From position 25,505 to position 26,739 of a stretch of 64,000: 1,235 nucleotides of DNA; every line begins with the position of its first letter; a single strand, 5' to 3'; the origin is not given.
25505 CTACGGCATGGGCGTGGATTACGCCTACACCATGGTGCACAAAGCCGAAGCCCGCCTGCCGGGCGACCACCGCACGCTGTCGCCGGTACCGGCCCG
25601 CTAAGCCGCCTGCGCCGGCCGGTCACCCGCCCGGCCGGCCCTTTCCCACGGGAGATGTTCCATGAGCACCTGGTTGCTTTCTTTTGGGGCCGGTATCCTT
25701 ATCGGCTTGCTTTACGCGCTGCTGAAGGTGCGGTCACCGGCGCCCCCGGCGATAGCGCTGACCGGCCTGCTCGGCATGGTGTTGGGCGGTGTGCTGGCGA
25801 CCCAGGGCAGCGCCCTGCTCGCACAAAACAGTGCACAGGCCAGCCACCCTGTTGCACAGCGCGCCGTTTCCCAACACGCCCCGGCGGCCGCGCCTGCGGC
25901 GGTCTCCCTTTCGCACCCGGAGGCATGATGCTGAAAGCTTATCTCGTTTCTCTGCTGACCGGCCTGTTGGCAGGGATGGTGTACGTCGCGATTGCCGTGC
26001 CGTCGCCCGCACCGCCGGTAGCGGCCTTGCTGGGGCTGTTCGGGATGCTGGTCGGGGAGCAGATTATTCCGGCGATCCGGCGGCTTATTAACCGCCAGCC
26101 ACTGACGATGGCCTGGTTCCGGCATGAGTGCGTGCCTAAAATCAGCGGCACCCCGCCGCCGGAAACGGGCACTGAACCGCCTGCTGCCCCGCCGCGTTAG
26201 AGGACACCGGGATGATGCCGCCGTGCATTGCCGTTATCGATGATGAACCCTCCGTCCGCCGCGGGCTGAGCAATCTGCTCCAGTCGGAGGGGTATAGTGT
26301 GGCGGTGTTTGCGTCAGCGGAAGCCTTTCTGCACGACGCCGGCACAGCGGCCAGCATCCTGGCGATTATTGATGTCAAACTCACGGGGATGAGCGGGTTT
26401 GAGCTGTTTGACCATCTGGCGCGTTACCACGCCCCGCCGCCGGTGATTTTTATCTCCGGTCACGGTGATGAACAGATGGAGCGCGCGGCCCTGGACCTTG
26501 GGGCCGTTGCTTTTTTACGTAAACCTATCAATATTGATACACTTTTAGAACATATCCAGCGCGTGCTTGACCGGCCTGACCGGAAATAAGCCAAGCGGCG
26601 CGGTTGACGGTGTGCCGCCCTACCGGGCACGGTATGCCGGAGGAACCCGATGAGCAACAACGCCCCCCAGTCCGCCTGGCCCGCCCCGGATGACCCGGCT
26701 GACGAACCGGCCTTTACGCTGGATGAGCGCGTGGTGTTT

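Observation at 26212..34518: Three-component module: receiver-only RR, giant kinase-like / histidine-kinase protein, LuxR-type RR, split by a low-GC foreign insert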

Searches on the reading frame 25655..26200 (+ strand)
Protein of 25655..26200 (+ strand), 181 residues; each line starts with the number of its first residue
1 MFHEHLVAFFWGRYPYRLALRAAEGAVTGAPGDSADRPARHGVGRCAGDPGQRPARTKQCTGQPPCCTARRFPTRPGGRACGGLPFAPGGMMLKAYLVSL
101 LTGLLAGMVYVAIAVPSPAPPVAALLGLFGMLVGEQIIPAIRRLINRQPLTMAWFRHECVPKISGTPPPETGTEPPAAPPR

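Call 5: search_protein_families(library=pfam, proteins=[window:25655-26200:+], max_evalue=0.01)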
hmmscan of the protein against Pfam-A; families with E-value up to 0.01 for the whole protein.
window:25655-26200:+ (181 aa): 1 family
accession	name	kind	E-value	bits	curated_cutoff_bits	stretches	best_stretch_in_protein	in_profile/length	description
PF07235.16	DUF1427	-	1.1e-28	99.4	27.1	1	94-171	1-78/84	Protein of unknown function (DUF1427)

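Call 33: search_protein_families(library=ncbifam, proteins=[window:25655-26200:+], max_evalue=0.001)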
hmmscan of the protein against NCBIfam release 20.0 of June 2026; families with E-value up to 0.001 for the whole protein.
window:25655-26200:+ (181 aa): 1 family
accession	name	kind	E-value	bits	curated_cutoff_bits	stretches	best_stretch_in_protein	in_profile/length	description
TIGR03510.1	XapX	domain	9.8e-16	57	27.8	1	96-142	2-49/49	XapX domain-containing protein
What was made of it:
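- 25662..26200 (+): Two tandem XapX/DUF1427 small genes (25662..25928 and 25928..26200). Pfam and NCBIfam hits (calls 5, 33).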

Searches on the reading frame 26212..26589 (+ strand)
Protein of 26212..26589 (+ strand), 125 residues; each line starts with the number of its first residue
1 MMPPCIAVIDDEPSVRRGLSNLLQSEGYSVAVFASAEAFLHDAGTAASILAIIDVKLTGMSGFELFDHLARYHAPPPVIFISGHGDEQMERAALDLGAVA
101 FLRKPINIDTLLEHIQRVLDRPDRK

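Call 5: search_protein_families(library=pfam, proteins=[window:26212-26589:+], max_evalue=0.01)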
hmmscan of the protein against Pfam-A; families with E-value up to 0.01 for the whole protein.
window:26212-26589:+ (125 aa): 2 families
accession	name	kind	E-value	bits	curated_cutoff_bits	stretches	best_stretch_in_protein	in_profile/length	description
PF00072.30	Response_reg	-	2.2e-26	92.6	30.2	1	6-116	1-111/111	Response regulator receiver domain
PF06490.17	FleQ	-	5.1e-05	24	22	1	6-117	2-105/108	Flagellar regulatory protein FleQ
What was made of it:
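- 26212..26589 (+): Single-domain (REC-only) response regulator with a FixJ-type receiver. PF00072, E 2e-26 (call 5).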

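Call 33: search_protein_families(library=ncbifam, proteins=[window:26212-26589:+], max_evalue=0.001)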
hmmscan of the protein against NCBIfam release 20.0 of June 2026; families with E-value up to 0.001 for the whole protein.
window:26212-26589:+ (125 aa): 82 families (the best 25 are shown)
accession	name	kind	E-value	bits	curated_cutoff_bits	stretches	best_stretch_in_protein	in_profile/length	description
NF006900.1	PRK09390.1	equivalog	2.2e-27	95.9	255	1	5-123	6-124/203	response regulator FixJ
NF040749.1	tetrathio_RR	equivalog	4.5e-20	72.2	290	1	6-119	2-115/191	tetrathionate respiration response regulator TtrR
NF047793.1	ResRegPgtA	equivalog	7.4e-19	67.9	650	1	6-120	8-122/414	two-component system response regulator PgtA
NF051870.1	NAssimRespRegNtrX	equivalog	1.7e-18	66.8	600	1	6-120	4-120/452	nitrogen assimilation response regulator NtrX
NF053854.1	RespRegPhoBBctds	equivalog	3.3e-17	62.6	270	1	6-122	1-118/225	two-component system response regulator PhoB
TIGR01818.1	ntrC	equivalog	1.2e-15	57.3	558.6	1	6-122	1-117/463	nitrogen regulation protein NR(I)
NF008296.0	PRK11083.1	equivalog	1.6e-14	53.9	273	1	2-121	2-120/228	two-component system response regulator CreB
NF011695.0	PRK15115.1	equivalog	6.5e-14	51.5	763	1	6-120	9-123/445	two-component system response regulator GlrR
NF046026.1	HisKinCckACaul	equivalog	2.6e-13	49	1000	1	6-119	561-676/678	cell cycle histidine kinase CckA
NF045505.1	RR_RssB_Pseudo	equivalog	4.4e-13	49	700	1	7-121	9-124/394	two-component system response regulator RssB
NF008176.1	PRK10923.1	equivalog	8.6e-13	47.7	620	1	5-119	5-119/469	nitrogen regulation protein NR(I)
TIGR01387.1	cztR_silR_copR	subfamily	1.6e-12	47.6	279.2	1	6-121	1-116/218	heavy metal response regulator transcription factor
NF007005.1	PRK09468.1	equivalog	3e-12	46.5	331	1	6-122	6-122/237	osmolarity response regulator transcription factor OmpR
NF007820.0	PRK10529.1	equivalog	5.6e-12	45.6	325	1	6-121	4-118/225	two-component system response regulator KdpE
NF045944.1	ResRegRpaBCyano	equivalog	7.9e-12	45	330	1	8-122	2-115/229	response regulator transcription factor RpaB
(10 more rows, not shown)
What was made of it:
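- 26212..26589 (+): The best NCBIfam match is the FixJ receiver (call 33).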

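Call 71: search_protein_families(library=padloc, proteins=[window:26212-26589:+], max_evalue=0.001)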
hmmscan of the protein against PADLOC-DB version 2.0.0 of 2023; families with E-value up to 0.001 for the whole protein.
window:26212-26589:+ (125 aa): 1 family
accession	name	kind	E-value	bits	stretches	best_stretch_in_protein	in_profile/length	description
PDLC04055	PD-T4-6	-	9.7e-06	22.6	1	2-122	364-486/496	-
